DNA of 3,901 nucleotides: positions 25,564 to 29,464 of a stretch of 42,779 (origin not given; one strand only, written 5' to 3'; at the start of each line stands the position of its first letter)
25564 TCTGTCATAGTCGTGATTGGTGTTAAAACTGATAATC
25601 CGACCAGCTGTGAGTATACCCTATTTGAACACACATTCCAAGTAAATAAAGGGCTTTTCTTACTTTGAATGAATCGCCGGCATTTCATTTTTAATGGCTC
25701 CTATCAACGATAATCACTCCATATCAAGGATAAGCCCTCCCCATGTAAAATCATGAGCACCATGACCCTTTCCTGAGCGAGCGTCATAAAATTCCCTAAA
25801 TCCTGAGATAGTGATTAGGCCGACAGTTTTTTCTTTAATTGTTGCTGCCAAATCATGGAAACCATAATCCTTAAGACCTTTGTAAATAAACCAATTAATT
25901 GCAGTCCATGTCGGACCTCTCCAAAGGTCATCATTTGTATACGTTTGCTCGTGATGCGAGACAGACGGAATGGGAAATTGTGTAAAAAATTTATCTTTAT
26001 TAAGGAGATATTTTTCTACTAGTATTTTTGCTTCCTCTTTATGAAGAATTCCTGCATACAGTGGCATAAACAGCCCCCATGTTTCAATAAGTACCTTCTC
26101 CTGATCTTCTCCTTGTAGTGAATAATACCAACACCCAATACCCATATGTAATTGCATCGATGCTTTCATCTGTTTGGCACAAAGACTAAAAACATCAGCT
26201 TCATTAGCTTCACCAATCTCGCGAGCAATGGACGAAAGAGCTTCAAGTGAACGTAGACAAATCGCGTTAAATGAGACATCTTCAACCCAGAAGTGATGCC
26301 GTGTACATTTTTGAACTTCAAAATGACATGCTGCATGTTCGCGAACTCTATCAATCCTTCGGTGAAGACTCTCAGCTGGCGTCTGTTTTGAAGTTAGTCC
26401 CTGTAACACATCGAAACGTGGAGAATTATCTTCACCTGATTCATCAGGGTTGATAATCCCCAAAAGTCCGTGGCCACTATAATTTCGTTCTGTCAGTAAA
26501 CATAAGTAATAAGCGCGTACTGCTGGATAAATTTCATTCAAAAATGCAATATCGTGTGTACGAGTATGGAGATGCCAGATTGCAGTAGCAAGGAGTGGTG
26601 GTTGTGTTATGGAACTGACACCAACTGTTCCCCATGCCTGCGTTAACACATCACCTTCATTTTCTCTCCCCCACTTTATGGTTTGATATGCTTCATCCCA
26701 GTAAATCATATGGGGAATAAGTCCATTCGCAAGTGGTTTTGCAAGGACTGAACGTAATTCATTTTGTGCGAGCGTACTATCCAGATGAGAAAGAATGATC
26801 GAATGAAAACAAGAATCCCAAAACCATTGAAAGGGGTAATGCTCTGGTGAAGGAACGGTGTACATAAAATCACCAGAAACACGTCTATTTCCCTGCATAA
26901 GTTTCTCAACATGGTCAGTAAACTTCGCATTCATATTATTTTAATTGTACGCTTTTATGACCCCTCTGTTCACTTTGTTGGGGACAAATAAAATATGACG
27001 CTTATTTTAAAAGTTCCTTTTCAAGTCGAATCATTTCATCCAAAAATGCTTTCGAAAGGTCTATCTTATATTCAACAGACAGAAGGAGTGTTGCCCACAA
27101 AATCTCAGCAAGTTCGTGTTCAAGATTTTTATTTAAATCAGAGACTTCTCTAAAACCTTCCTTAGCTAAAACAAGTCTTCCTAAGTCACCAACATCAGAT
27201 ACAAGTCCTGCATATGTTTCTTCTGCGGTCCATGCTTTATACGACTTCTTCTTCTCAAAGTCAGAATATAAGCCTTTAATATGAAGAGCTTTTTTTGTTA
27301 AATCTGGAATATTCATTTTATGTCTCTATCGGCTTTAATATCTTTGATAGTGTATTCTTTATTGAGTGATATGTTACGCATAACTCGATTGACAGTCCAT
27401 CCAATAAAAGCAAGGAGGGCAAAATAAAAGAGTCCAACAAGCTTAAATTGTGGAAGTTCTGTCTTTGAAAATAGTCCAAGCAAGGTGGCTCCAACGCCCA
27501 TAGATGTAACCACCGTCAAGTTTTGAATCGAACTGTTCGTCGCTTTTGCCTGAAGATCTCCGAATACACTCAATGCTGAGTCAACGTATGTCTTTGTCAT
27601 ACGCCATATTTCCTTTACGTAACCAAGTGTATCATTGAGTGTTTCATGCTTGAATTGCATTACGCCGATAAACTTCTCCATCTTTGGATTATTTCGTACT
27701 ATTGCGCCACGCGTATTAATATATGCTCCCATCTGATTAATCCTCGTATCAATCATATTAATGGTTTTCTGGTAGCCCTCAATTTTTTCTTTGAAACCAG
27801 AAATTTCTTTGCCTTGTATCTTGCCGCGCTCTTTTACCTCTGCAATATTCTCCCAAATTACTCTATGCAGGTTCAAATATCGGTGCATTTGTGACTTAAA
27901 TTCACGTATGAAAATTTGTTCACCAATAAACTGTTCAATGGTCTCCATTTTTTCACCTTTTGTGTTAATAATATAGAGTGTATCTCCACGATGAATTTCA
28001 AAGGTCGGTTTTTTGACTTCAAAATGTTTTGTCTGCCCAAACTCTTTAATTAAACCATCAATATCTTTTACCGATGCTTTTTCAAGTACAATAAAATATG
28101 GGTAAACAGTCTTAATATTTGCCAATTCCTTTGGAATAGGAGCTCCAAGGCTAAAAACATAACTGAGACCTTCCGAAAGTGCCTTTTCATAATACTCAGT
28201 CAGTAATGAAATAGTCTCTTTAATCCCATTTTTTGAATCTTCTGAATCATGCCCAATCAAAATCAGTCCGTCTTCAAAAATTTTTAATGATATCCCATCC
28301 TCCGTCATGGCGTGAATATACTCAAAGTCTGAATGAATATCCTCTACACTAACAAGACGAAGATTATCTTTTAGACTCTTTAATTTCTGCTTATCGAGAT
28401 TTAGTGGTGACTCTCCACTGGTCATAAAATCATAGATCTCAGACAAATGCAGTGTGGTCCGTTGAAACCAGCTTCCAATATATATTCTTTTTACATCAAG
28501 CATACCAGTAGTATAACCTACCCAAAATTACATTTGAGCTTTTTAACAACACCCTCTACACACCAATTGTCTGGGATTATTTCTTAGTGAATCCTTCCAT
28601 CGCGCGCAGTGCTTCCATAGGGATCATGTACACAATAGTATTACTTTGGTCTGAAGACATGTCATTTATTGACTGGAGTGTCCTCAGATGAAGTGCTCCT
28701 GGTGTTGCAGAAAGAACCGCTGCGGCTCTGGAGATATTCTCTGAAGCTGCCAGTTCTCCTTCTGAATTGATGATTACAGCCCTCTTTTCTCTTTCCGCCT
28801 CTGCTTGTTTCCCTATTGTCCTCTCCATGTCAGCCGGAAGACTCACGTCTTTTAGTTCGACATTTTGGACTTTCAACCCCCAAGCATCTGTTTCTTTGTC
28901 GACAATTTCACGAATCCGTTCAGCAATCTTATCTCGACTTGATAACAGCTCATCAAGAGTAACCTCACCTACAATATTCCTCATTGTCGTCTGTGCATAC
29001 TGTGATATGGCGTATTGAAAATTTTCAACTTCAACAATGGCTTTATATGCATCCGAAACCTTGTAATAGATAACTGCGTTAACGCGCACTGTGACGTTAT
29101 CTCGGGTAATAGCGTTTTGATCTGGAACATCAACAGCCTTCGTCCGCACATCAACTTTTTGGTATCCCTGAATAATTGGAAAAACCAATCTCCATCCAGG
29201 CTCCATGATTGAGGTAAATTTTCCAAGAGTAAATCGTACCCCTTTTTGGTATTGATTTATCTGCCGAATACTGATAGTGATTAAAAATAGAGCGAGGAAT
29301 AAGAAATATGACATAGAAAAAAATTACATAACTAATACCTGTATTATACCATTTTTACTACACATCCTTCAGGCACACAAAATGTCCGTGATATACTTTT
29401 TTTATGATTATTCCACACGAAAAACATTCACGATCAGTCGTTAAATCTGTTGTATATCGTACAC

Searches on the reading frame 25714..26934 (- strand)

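Call 6: search_protein_families(library=pfam, proteins=[window:25714-26934:-], max_evalue=1)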
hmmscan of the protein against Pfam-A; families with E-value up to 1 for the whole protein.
window:25714-26934:- (406 aa): 4 families
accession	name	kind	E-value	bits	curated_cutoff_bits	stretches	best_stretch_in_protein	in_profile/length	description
PF22422.2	MGH1-like_GH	-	1.4e-69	235.8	27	1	33-398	1-355/356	Mannosylglycerate hydrolase MGH1-like glycoside hydrolase domain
PF03200.22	Glyco_hydro_63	-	8.3e-13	48.4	22.4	2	279-403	339-487/492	Glycosyl hydrolase family 63 C-terminal domain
PF01204.24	Trehalase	-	3e-09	36.7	21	1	110-374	179-462/512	Trehalase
PF17389.8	Bac_rhamnosid6H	-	0.063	13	24.5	0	223-263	172-212/339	Bacterial alpha-L-rhamnosidase 6 hairpin glycosidase domain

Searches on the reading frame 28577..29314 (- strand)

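Call 22: search_protein_families(library=pfam, proteins=[window:28577-29314:-], max_evalue=0.001)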
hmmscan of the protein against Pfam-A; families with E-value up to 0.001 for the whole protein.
window:28577-29314:- (245 aa): 2 families
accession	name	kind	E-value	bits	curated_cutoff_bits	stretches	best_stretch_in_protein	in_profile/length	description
PF01145.31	Band_7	-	2.6e-42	145.3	23.6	1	18-187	2-175/176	SPFH domain / Band 7 family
PF13421.11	Band_7_1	-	8.6e-07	29.2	24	1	97-172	131-208/211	SPFH domain-Band 7 family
